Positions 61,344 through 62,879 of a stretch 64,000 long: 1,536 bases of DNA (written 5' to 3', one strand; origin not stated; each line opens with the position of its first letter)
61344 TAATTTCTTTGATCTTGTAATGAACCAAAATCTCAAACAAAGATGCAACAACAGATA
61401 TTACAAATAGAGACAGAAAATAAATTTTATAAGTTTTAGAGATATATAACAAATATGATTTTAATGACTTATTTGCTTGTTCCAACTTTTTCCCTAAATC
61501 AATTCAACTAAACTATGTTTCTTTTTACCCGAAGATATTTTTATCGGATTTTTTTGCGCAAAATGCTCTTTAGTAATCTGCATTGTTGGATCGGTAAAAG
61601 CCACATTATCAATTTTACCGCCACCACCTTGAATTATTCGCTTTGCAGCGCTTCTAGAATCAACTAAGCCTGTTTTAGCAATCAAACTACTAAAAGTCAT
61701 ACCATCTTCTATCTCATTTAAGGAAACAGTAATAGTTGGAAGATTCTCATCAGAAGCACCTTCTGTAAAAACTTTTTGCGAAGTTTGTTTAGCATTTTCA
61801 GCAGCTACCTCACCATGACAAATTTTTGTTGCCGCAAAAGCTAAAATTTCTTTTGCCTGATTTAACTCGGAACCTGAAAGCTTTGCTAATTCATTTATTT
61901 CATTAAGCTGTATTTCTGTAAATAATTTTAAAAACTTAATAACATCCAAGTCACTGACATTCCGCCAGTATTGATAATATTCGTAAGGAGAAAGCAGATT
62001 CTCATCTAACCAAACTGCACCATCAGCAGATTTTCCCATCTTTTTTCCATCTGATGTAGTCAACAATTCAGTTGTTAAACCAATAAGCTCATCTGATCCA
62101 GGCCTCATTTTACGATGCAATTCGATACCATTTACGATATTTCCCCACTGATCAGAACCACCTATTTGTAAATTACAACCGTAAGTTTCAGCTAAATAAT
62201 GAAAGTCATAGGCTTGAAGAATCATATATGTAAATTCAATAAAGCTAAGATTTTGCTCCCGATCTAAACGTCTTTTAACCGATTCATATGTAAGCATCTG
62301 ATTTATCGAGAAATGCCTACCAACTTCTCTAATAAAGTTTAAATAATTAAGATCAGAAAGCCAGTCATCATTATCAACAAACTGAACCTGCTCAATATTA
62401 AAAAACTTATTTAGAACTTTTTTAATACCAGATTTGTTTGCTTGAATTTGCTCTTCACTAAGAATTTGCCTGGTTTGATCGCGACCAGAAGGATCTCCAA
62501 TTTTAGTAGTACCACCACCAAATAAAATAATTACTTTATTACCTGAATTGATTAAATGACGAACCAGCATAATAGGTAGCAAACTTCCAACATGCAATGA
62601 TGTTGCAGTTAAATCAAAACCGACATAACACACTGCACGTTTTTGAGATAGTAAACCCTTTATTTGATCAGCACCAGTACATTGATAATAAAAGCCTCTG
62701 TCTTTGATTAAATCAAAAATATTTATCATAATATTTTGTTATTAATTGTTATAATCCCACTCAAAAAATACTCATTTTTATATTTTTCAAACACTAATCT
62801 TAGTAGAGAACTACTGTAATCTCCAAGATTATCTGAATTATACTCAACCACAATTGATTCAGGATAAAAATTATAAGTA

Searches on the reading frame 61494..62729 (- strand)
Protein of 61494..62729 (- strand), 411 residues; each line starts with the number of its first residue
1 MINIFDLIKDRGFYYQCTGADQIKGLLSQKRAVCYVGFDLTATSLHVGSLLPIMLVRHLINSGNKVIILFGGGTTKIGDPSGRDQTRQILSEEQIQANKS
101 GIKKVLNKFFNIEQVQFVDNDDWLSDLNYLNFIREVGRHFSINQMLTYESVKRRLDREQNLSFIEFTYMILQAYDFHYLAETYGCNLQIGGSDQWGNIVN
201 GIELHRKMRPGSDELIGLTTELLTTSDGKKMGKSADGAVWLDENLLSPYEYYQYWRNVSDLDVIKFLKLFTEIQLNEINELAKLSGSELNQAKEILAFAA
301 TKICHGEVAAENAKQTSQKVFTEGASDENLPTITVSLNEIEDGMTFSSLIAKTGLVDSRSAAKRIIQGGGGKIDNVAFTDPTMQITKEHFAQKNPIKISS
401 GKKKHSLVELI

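Call 43: search_protein_families(library=pfam, proteins=[window:61494-62729:-], max_evalue=0.00001)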
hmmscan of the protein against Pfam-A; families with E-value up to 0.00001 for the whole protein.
window:61494-62729:- (411 aa): 1 family
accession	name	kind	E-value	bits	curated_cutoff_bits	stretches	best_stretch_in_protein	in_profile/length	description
PF00579.31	tRNA-synt_1b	-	2e-77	260.9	21.1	1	29-321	3-291/292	tRNA synthetases class I (W and Y)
